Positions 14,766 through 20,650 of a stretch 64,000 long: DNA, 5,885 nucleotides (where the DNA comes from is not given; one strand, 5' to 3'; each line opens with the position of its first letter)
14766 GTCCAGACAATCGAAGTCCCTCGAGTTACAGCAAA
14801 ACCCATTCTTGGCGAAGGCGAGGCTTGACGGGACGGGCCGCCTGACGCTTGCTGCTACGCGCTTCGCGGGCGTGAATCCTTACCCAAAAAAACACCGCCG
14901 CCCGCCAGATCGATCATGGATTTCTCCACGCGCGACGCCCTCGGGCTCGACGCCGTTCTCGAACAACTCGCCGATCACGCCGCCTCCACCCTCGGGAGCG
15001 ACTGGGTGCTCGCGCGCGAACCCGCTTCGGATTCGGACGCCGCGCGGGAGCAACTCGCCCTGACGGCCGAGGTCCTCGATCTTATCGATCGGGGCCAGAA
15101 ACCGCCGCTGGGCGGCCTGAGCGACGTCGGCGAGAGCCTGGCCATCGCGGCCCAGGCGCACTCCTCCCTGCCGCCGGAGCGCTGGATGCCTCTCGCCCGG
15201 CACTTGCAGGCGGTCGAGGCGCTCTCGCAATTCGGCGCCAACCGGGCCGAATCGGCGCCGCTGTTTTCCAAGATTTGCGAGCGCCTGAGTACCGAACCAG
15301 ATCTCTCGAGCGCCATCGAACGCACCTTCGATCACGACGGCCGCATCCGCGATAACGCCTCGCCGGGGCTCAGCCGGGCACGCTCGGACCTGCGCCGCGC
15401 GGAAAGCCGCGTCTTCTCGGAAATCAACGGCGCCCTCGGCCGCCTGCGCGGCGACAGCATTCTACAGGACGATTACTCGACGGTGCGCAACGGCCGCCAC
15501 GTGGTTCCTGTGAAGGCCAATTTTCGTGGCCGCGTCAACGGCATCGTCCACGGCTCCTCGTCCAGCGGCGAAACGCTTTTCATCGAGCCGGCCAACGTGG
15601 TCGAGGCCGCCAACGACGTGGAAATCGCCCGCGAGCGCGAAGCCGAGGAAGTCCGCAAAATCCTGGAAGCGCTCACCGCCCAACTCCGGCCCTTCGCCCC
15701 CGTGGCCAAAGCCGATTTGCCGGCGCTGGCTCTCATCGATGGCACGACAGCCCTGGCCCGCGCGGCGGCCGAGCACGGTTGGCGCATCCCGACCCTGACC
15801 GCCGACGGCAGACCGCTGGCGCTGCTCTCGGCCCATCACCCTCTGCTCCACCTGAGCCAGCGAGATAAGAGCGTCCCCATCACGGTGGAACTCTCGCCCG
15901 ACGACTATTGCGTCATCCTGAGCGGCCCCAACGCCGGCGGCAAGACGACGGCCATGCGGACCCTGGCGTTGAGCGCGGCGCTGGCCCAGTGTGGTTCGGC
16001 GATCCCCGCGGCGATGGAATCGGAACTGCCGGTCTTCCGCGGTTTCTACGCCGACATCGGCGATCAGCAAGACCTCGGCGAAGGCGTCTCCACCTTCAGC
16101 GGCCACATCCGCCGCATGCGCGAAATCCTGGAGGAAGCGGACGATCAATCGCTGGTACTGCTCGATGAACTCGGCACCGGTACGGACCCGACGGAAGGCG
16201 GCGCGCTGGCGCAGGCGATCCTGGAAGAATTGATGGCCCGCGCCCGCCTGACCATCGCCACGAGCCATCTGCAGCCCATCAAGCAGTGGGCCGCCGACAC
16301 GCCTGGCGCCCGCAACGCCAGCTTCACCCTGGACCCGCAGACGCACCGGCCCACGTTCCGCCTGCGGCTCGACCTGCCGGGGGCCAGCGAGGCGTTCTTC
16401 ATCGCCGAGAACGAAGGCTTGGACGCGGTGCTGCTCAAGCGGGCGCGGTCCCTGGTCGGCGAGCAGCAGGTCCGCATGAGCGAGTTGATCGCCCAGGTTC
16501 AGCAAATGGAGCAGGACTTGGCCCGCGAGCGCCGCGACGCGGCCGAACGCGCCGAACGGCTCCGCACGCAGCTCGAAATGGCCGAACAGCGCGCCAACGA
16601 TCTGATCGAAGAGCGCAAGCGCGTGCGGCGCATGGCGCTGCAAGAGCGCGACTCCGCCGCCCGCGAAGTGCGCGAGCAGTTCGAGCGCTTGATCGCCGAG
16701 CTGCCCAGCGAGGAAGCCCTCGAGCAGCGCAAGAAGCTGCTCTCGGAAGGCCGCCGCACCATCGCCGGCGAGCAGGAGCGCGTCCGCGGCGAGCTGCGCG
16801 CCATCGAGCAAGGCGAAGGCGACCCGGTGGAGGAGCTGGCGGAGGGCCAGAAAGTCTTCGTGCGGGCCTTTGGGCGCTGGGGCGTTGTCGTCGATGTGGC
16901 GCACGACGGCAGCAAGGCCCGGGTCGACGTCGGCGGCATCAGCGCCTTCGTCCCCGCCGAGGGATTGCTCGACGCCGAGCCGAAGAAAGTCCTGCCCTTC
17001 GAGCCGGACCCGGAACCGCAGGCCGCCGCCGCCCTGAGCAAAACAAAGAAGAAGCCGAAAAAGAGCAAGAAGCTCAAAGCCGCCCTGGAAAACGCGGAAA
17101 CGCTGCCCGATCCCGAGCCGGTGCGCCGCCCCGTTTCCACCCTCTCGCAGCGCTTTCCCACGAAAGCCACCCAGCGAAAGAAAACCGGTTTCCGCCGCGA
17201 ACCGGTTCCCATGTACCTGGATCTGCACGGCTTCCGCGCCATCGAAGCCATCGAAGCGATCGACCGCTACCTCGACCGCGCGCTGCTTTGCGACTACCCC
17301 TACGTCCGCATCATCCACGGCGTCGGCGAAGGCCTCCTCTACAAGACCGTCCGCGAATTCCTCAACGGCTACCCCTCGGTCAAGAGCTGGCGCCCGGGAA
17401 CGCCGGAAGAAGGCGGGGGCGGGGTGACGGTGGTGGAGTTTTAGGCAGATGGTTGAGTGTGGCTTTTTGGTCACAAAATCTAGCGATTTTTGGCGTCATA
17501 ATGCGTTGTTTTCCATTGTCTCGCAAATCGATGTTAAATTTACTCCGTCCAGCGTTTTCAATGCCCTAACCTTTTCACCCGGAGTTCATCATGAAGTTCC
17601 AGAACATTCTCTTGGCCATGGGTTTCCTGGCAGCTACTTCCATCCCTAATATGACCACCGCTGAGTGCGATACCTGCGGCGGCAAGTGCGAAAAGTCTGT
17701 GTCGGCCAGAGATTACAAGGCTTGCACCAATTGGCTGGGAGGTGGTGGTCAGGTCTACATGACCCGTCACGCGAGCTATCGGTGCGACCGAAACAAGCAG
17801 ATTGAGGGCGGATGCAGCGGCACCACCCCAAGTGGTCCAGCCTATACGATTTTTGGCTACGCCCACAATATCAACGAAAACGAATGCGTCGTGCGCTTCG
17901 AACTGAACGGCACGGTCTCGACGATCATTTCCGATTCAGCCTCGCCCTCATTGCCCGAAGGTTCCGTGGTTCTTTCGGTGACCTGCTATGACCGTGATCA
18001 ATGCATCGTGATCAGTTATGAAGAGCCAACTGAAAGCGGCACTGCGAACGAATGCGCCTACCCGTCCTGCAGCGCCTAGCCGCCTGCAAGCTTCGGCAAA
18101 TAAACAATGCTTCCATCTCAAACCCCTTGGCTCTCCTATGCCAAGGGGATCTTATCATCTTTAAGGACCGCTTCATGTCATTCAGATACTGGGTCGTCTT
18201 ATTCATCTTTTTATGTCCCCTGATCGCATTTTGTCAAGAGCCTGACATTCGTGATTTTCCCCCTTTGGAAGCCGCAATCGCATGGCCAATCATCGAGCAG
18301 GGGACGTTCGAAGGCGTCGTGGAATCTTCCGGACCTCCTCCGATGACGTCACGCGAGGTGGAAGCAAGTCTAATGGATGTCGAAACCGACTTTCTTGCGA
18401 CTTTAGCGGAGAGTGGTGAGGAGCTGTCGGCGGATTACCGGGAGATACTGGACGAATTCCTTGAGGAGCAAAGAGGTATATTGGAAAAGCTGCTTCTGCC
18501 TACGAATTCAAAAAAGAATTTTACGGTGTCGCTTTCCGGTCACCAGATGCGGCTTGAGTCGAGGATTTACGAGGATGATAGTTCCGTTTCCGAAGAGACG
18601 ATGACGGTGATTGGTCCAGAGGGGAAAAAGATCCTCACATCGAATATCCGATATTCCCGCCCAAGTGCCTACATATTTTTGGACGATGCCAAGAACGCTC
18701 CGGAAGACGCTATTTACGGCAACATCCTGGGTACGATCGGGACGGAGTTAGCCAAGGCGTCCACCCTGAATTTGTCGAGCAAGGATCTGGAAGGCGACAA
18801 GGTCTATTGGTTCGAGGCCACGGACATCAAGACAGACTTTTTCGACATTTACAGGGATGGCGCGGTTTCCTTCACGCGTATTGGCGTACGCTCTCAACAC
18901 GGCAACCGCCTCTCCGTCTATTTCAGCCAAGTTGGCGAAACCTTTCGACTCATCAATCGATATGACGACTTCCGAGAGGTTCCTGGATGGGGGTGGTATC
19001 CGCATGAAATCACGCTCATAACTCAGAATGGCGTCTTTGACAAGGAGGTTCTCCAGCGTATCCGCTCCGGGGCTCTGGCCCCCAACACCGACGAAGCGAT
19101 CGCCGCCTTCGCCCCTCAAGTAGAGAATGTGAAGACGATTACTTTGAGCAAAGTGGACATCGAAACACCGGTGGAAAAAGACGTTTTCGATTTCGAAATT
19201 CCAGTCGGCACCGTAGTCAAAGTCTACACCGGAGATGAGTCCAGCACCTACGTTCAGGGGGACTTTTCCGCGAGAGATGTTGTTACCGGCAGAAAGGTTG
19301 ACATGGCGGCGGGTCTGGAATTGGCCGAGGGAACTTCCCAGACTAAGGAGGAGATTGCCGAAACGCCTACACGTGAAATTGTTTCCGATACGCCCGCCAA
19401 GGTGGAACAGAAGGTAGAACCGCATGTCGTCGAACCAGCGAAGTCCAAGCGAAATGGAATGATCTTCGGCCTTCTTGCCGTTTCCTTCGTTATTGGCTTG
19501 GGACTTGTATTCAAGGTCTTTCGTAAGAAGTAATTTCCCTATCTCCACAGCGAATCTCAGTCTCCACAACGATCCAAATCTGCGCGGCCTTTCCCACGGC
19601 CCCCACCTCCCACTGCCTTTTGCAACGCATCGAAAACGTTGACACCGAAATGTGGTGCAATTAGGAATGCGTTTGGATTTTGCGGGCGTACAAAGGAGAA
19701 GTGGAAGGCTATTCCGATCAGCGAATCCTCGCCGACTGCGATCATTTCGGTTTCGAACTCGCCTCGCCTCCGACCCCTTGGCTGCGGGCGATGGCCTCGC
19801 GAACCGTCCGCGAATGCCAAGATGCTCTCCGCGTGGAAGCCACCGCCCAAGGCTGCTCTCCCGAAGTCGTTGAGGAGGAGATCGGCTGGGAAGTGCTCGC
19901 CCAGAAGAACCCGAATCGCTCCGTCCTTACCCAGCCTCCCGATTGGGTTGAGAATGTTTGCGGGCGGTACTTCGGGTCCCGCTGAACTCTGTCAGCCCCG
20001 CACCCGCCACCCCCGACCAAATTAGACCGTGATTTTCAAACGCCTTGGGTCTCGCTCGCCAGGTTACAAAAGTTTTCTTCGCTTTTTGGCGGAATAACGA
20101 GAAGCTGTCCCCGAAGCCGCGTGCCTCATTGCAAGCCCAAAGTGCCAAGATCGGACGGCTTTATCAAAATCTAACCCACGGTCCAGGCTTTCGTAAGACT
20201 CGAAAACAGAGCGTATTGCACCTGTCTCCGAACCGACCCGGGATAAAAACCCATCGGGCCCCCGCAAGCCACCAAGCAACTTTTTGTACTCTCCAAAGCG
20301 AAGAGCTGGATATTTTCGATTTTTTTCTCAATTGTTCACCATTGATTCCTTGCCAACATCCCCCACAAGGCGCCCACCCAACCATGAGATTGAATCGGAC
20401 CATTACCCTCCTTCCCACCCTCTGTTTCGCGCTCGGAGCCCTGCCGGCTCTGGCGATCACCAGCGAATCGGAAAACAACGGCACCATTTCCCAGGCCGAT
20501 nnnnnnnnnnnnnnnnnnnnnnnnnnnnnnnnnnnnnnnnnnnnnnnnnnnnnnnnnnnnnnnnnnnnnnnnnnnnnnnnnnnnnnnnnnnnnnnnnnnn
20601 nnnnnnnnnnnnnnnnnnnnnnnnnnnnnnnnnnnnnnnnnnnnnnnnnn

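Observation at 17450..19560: Low-GC (about 48-54%) two-gene islet between mutS2 and the S51-peptidase gene: small 12-Cys secreted protein plus membrane-anchored secreted protein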

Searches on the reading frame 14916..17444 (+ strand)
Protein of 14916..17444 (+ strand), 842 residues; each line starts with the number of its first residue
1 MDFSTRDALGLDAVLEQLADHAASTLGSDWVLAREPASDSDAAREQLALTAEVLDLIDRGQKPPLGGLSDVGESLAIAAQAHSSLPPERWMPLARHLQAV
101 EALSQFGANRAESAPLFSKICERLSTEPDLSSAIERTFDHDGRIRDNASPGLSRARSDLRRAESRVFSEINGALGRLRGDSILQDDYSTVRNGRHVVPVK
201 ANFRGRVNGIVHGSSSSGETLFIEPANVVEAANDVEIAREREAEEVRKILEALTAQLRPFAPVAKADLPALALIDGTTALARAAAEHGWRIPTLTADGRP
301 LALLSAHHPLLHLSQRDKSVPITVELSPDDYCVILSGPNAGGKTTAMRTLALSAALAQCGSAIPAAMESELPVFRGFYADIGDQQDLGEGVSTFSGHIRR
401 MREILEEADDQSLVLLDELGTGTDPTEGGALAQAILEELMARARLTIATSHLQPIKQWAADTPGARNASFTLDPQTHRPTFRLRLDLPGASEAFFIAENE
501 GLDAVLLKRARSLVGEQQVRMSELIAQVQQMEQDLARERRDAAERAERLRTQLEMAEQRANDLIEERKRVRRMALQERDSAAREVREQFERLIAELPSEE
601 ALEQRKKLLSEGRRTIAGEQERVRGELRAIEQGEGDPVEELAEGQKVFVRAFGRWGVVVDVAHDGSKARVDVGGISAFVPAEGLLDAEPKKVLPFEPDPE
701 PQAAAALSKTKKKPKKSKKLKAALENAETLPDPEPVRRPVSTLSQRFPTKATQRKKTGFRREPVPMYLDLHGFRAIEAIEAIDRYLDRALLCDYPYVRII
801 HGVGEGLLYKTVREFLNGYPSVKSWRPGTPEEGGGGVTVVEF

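Call 7: search_protein_families(library=pfam, proteins=[window:14916-17444:+], max_evalue=1)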
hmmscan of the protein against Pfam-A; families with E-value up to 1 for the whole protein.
window:14916-17444:+ (842 aa): 8 families
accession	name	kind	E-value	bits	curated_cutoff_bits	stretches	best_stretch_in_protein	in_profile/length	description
PF00488.27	MutS_V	-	7.1e-29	101.6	30.2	1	333-511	1-181/188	MutS domain V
PF01713.27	Smr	-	1.3e-21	76.9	25.7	1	768-842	1-76/77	Smr domain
PF20297.4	MSSS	-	0.00081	19.5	26.8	1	643-681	1-39/42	MutS2 and Smr-associated SH3 domain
PF20720.3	nSTAND3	-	0.15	12.2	27.2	1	329-356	16-43/155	Novel STAND NTPase 3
PF13304.12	AAA_21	-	0.18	12.3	27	0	334-354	3-23/304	AAA domain, putative AbiEii toxin, Type IV TA system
PF00742.24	Homoserine_dh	-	0.2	11.9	22.9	1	301-347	123-166/173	Homoserine dehydrogenase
PF00005.33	ABC_tran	-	0.25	12.4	25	0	537-615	51-115/137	ABC transporter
PF00004.35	AAA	-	0.38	11.7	21.2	0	333-422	1-69/131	ATPase family associated with various cellular activities (AAA)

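Call 15: find_related_loci(query=window:14916-17444:+, collection=genome_contigs, flank=10000)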
Query window:14916-17444:+ (842 aa) in genome_contigs; peptide patterns used: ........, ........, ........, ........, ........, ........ (x = any residue, [..] = any of these).
599 stretches matched a pattern (row limit reached: there are more); 13 encode a relative of the query (tblastn E <= 1e-3); 13 distinct loci.
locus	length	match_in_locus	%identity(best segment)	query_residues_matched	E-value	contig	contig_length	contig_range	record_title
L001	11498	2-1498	56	344-842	1e-150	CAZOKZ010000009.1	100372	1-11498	MAG TPA_asm: uncultured Candidatus Sumerlaeota bacterium isolate SRP304446_co1_162 genome assembly, contig: NODE_106_len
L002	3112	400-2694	33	14-842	1e-91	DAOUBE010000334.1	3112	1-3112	MAG TPA_asm: Dehalococcoidia bacterium isolate H68_708 k101_528395, whole genome shotgun sequence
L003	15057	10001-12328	31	5-842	5e-87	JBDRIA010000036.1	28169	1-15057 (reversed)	MAG: Chloroflexota bacterium isolate MEGAHIT-group-1.557 k141_5728704, whole genome shotgun sequence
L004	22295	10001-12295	31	14-842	9e-84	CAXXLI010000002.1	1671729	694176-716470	MAG: Dehalococcoidia bacterium isolate 9897fa5f-a7d9-472a-8fac-ec7462edf643 genome assembly, contig: contig_2, whole gen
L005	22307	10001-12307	32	14-842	1e-82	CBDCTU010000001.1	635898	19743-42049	MAG: Dehalococcoidia bacterium isolate 3d670e24-0b6f-4f35-9e2a-ae370501de79 genome assembly, contig: contig_1, whole gen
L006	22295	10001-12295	34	14-840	1e-77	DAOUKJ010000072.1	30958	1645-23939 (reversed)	MAG TPA_asm: Dehalococcoidia bacterium isolate S5_322 k113_1152161, whole genome shotgun sequence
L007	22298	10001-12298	33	14-842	1e-75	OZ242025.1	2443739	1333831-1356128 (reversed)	MAG: Dehalococcoidia bacterium isolate 154789fe-1cbe-4e12-9e25-a4d867c0b0dd genome assembly, chromosome: 1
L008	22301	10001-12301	34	14-842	2e-75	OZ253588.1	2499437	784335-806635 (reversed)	MAG: Dehalococcoidia bacterium isolate 31fdc4cb-e045-4297-a560-ce773dd45a62 genome assembly, chromosome: 1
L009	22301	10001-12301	33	14-842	1e-72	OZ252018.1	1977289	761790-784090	MAG: Dehalococcoidia bacterium isolate 499dd542-333f-422b-be0b-536fd8ac2dbc genome assembly, chromosome: 1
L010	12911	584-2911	33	5-842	1e-70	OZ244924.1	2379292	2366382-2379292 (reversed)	MAG: Dehalococcoidia bacterium isolate e5f2f67f-80f5-4dea-8d85-3d806a77b3c6 genome assembly, chromosome: 1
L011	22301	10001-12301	33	14-842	2e-84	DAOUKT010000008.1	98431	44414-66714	MAG TPA_asm: Dehalococcoidia bacterium isolate S7_359 k113_4255421, whole genome shotgun sequence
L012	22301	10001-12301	33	14-842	2e-77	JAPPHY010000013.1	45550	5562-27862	MAG: Chloroflexota bacterium isolate RHO1_bin_9 NODE_1679_length_45550_cov_11.010682, whole genome shotgun sequence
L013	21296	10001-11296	25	111-516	3e-20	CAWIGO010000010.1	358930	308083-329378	MAG: uncultured Verrucomicrobiae bacterium isolate MFD03726.bin.1.231 genome assembly, contig: contig_35278, whole genom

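Call 20: find_homologous_proteins(query=window:14916-17444:+, max_evalue=1e-100)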
Query window:14916-17444:+ (842 aa): 552 proteins with E <= 1e-100 among 8000 candidates; the best 120 are listed.
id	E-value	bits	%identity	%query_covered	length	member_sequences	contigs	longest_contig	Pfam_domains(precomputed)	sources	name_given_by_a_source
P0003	0.0e+0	1838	100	100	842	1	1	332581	PF00488.28,PF01713.28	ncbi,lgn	ncbi:MAG: Smr/MutS family protein [Sumerlaeia bacterium]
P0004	2.9e-261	888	52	100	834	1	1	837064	PF20297.5,PF00488.28,PF01713.28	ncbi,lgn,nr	ncbi:endonuclease MutS2 [bacterium]|nr:endonuclease MutS2 [bacterium]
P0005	5.7e-255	867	51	100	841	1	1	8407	PF00488.28,PF01713.28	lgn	-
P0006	6.8e-249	847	51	100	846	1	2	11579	PF00488.28,PF01713.28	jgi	jgi:DNA mismatch repair protein MutS2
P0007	5.2e-245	834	51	100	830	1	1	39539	PF05192.24,PF00488.28,PF01713.28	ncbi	-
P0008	2.2e-244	832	52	100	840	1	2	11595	PF00488.28,PF01713.28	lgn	-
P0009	1.1e-242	826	51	98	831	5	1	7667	PF00488.28,PF01713.28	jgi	jgi:DNA mismatch repair protein MutS2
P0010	4.4e-239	815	50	100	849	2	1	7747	PF00488.28,PF01713.28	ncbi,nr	ncbi:MAG: Smr/MutS family protein [Candidatus Sumerlaeia bacterium]|nr:Smr/MutS family protein [Cand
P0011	5.3e-235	801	49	100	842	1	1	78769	PF00488.28,PF01713.28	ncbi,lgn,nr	ncbi:MAG: mismatch repair protein MutS2 [Candidatus Sumerlaeota bacterium]|nr:mismatch repair protei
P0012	7.2e-233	794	48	100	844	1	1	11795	PF00488.28,PF01713.28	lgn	-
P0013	2.2e-232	792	49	100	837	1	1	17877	PF00488.28,PF01713.28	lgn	-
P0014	2.3e-229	782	49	100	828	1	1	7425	PF00488.28,PF01713.28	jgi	-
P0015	1.7e-222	760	46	100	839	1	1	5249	PF00488.28,PF01713.28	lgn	-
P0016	6.1e-221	754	47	100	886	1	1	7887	PF00488.28,PF01713.28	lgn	-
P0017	3.6e-216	739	46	100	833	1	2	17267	PF00488.28,PF01713.28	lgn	-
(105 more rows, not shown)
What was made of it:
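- The best MutS2 match in 5.8 billion proteins is 52% identical (call 20).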

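Call 21: find_encoding_contigs(protein=P0004, flank=10000, max_places=2)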
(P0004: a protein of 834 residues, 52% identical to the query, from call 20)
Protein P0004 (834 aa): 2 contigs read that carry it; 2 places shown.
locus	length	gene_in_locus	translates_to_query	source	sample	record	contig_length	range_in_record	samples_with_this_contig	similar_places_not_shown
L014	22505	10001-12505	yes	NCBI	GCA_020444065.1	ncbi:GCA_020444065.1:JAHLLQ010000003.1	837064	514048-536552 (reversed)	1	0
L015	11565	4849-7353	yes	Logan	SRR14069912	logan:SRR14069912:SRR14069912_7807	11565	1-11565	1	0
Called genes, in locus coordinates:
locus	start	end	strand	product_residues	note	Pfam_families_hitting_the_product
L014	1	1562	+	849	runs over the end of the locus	PF00133:tRNA-synt_1, PF09334:tRNA-synt_1g, PF13603:tRNA-synt_1_2, PF00133:tRNA-synt_1, PF09334:tRNA-synt_1g, PF08264:Anticodon_1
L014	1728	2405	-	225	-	PF07963:N_methyl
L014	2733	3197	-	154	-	PF20382:DUF6677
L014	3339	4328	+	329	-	-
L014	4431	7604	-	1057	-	-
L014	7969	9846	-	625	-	-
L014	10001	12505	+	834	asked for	PF00488:MutS_V, PF20297:MSSS, PF01713:Smr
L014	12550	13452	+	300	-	PF02463:SMC_N (faint), PF13476:AAA_23 (weak), PF00005:ABC_tran, PF13304:AAA_21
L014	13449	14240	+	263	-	-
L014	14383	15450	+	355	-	-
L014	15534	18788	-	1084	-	PF00082:Peptidase_S8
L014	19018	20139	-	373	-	-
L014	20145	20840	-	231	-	-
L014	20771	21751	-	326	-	PF03279:Lip_A_acyltrans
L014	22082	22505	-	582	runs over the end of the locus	PF02690:Na_Pi_cotrans, PF01895:PhoU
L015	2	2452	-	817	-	?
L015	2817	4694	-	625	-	-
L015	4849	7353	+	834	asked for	PF00488:MutS_V, PF20297:MSSS, PF01713:Smr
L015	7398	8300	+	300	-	PF02463:SMC_N (faint), PF13476:AAA_23 (weak), PF00005:ABC_tran, PF13304:AAA_21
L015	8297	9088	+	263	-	-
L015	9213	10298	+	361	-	-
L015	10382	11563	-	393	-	?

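Call 22: find_encoding_contigs(protein=P0011, flank=10000, max_places=2)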
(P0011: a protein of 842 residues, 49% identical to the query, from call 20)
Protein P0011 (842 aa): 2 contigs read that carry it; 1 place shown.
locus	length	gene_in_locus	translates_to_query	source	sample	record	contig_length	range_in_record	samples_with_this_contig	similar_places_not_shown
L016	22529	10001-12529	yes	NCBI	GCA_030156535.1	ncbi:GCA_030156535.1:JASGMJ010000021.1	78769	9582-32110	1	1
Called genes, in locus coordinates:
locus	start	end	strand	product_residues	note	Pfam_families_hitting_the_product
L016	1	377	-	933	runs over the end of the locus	PF16078:2-oxogl_dehyd_N, PF00676:E1_dh, PF02779:Transket_pyr, PF16870:OxoGdeHyase_C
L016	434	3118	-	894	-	PF00330:Aconitase, PF00694:Aconitase_C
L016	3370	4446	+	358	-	-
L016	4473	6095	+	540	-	PF02310:B12-binding (weak), PF04055:Radical_SAM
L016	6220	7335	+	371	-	PF05222:AlaDh_PNT_N, PF02826:2-Hacid_dh_C (faint), PF01262:AlaDh_PNT_C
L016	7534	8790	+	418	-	PF07690:MFS_1, PF23262:NFD4_C (weak), PF07690:MFS_1 (weak)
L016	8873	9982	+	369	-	PF00005:ABC_tran, PF08352:oligo_HPY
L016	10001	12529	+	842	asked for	PF00488:MutS_V, PF01713:Smr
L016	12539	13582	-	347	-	PF00005:ABC_tran, PF08352:oligo_HPY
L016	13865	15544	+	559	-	PF13517:FG-GAP_3 (faint), PF01839:FG-GAP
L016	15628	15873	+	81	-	PF02597:ThiS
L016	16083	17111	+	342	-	PF03462:PCRF, PF00472:RF-1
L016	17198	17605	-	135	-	-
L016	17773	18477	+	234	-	PF00702:Hydrolase, PF12710:HAD, PF13419:HAD_2, PF13242:Hydrolase_like (weak)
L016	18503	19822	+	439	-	PF01966:HD, PF19276:HD_assoc_2 (faint)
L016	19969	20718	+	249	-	-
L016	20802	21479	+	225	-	-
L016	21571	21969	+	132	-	PF03745:DUF309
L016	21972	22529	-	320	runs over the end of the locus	PF00551:Formyl_trans_N, PF02911:Formyl_trans_C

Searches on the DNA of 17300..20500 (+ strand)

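Call 57: search_rna_families(source=window, start=17300, end=20500, threshold=evalue, max_evalue=1)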
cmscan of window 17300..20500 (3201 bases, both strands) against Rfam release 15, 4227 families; matches with E-value up to 1: 0.
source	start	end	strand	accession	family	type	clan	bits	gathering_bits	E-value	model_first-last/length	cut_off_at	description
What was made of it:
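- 19534..20383 (.): An 850-nt spacer before the S51/PPC peptidase gene, with an uncalled 101-aa ORF at 19680-19985 (+). Whether it belongs to the cassette is uncertain. There is no Rfam match (call 57).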

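Call 75: search_dna_similar(query=window:17445-20383:+, collection=phages, mode=distant, max_evalue=0.001)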
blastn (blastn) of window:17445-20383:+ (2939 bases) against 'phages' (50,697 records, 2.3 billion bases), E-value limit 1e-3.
No match.
